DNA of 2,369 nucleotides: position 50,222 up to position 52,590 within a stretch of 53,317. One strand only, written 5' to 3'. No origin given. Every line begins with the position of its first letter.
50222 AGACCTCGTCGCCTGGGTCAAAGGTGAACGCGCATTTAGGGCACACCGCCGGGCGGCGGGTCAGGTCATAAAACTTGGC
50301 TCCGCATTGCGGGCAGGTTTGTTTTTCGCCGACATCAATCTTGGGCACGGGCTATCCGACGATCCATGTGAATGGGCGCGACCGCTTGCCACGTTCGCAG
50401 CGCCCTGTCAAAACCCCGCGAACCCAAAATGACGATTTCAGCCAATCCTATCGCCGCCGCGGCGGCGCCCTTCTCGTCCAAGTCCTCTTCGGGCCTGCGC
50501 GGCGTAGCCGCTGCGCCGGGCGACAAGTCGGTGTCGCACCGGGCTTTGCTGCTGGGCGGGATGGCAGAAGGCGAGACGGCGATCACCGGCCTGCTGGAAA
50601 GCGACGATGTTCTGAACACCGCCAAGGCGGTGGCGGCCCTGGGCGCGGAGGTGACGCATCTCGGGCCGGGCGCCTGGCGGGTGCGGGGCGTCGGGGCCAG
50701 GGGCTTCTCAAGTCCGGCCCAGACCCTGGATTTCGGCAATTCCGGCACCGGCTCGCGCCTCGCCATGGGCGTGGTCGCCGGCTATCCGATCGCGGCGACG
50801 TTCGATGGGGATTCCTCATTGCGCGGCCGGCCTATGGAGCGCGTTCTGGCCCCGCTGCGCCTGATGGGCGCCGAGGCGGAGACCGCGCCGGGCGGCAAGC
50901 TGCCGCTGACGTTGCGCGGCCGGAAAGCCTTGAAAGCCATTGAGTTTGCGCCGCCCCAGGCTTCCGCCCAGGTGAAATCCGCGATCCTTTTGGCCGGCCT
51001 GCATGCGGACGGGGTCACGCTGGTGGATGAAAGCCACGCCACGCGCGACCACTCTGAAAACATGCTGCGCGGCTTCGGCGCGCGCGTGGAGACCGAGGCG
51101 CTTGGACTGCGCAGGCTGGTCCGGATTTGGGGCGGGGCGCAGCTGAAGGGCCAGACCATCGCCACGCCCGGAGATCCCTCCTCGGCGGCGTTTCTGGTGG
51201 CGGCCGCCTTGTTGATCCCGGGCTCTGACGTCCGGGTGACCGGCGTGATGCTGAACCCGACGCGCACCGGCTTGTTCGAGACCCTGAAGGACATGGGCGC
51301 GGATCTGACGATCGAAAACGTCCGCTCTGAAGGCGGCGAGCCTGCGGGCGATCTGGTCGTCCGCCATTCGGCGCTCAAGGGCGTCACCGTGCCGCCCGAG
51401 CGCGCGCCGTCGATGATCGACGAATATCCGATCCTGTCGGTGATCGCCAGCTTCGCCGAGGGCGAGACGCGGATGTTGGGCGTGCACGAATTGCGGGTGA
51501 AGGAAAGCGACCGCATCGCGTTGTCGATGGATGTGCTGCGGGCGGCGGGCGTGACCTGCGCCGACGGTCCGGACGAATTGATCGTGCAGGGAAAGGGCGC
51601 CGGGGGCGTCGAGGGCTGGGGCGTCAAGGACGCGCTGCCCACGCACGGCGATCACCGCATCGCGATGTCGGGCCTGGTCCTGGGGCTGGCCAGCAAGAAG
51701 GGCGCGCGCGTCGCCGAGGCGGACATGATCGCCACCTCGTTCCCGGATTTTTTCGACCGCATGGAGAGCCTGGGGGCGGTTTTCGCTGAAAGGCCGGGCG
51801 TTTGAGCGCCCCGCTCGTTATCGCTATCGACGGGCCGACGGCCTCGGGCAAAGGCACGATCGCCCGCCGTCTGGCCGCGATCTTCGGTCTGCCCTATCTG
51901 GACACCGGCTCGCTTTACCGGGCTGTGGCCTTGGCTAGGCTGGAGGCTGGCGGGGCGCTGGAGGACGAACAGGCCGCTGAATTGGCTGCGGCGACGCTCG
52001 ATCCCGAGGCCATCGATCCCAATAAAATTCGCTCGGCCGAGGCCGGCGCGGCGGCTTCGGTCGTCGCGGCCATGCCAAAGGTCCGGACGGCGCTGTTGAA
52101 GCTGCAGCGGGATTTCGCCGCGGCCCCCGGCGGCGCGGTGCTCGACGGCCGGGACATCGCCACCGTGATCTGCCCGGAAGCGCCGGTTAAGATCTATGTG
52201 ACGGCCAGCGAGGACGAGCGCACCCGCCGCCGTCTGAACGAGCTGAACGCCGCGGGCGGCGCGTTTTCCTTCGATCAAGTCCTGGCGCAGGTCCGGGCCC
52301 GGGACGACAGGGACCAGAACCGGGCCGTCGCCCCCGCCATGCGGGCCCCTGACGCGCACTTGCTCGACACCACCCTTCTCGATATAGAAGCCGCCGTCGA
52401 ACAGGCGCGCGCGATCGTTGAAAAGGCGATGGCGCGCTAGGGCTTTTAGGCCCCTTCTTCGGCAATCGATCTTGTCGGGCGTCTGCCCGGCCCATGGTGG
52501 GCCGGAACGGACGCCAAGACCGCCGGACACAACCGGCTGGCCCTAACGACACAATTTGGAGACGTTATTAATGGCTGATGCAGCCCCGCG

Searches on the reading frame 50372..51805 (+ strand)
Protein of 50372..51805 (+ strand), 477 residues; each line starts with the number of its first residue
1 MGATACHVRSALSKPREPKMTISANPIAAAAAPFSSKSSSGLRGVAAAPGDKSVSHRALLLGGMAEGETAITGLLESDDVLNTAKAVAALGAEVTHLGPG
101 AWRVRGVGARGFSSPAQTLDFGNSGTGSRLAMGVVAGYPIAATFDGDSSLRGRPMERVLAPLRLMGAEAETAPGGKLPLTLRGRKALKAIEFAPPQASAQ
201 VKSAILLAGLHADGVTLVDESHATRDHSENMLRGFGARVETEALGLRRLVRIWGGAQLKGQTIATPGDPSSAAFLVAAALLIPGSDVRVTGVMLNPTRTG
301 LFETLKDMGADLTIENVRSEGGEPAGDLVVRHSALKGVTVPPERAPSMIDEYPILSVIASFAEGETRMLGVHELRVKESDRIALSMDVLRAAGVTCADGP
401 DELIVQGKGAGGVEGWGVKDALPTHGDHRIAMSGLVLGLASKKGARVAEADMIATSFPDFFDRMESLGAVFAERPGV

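Call 7: search_protein_families(library=pfam, proteins=[window:50372-51805:+], max_evalue=0.001)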
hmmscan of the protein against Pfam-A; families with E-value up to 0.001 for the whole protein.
window:50372-51805:+ (477 aa): 1 family
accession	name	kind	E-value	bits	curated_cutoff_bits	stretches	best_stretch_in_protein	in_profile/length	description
PF00275.25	EPSP_synthase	-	1.5e-92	311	22.8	1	40-464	5-417/417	EPSP synthase (3-phosphoshikimate 1-carboxyvinyltransferase)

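Call 46: find_related_loci(query=window:50372-51805:+, collection=genome_contigs, flank=2000)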
Query window:50372-51805:+ (477 aa) in genome_contigs; peptide patterns used: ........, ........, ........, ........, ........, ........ (x = any residue, [..] = any of these).
600 stretches matched a pattern (row limit reached: there are more); 565 encode a relative of the query (tblastn E <= 1e-3); the best 80 are kept; 80 distinct loci.
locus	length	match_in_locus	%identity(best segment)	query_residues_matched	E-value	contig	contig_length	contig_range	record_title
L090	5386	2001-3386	57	6-473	4e-151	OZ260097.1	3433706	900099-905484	MAG: Caulobacteraceae bacterium isolate NI882-mx-bin10 genome assembly, chromosome: 1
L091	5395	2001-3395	56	6-472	7e-148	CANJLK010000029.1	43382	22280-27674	MAG: Caulobacteraceae bacterium isolate RH-23may17-583 genome assembly, contig: RH-23may17-C6070, whole genome shotgun s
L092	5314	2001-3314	59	30-469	3e-146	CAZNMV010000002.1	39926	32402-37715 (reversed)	MAG TPA_asm: uncultured Aestuariivita sp. isolate binchicken_co208_27 genome assembly, contig: NODE_1255_length_39926_co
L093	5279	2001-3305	58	33-469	1e-145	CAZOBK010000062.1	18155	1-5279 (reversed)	MAG TPA_asm: uncultured Roseicyclus sp. isolate binchicken_co13_317 genome assembly, contig: NODE_4430_length_18155_cov_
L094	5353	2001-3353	56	3-469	2e-144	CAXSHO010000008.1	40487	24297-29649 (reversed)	MAG: uncultured Caulobacteraceae bacterium isolate private_X4_metawrap_bin.11 genome assembly, contig: private_X4_metawr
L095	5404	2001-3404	56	6-469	8e-144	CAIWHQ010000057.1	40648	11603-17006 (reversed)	MAG: uncultured Alphaproteobacteria bacterium isolate ErkenSummer_bin-3150 genome assembly, contig: bin-3150:057/391, wh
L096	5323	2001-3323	57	31-473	9e-144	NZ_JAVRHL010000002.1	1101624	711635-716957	Tropicimonas omnivorans strain F158 2, whole genome shotgun sequence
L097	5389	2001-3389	55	6-469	2e-143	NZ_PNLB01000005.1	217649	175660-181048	MAG: Phenylobacterium sp. isolate PB1.003 PB1_1000037_217649, whole genome shotgun sequence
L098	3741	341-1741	53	6-473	1e-144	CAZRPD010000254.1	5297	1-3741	MAG TPA_asm: uncultured Caulobacter sp. isolate binchicken_co77_162 genome assembly, contig: NODE_16115_length_5297_cov_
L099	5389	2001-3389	55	6-469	8e-143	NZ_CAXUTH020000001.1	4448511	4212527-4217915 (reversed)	Phenylobacterium sp. LjRoot97 LJR097c1, whole genome shotgun sequence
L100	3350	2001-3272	59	42-469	5e-144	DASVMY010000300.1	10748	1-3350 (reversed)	MAG TPA_asm: Caulobacteraceae bacterium isolate SMAG_U3112 k141_312098, whole genome shotgun sequence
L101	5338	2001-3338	55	16-469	2e-142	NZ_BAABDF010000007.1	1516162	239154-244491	Celeribacter arenosi strain JCM 17190 sequence07, whole genome shotgun sequence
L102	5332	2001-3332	56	19-469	2e-142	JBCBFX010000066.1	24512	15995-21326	MAG: Pseudomonadota bacterium isolate J06614_1 NODE_66_length_24512_cov_5.891590, whole genome shotgun sequence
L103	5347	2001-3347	55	13-469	1e-142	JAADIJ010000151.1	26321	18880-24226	MAG: Alphaproteobacteria bacterium isolate M_MetaBat.44 contig-127_4719, whole genome shotgun sequence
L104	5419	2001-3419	52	6-469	6e-142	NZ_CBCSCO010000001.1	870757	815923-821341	Litorimonas haliclonae strain CIP111178T isolate CIP111178T NODE_0001, whole genome shotgun sequence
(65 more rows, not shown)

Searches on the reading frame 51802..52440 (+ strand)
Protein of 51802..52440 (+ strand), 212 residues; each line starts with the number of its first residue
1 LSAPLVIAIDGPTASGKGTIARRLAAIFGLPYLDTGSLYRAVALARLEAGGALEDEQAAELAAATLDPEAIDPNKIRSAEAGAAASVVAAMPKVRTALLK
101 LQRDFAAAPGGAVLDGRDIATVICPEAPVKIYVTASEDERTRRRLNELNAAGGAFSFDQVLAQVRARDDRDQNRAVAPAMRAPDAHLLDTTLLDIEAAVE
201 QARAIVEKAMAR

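Call 7: search_protein_families(library=pfam, proteins=[window:51802-52440:+], max_evalue=0.001)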
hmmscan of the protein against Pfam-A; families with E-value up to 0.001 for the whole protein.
window:51802-52440:+ (212 aa): 5 families
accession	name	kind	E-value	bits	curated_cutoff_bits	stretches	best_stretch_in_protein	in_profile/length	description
PF02224.24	Cytidylate_kin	-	2.3e-55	188.1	26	1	7-206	1-209/211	Cytidylate kinase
PF13189.12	Cytidylate_kin2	-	2.6e-07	31.5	28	1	6-171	1-150/176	Cytidylate kinase-like family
PF13207.12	AAA_17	-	6.3e-06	27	27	1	11-59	2-47/136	AAA domain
PF00485.24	PRK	-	0.00017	21.9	22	0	6-72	1-70/196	Phosphoribulokinase / Uridine kinase family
PF00406.28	ADK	-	0.00083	19.9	26.8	0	11-51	3-43/151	Adenylate kinase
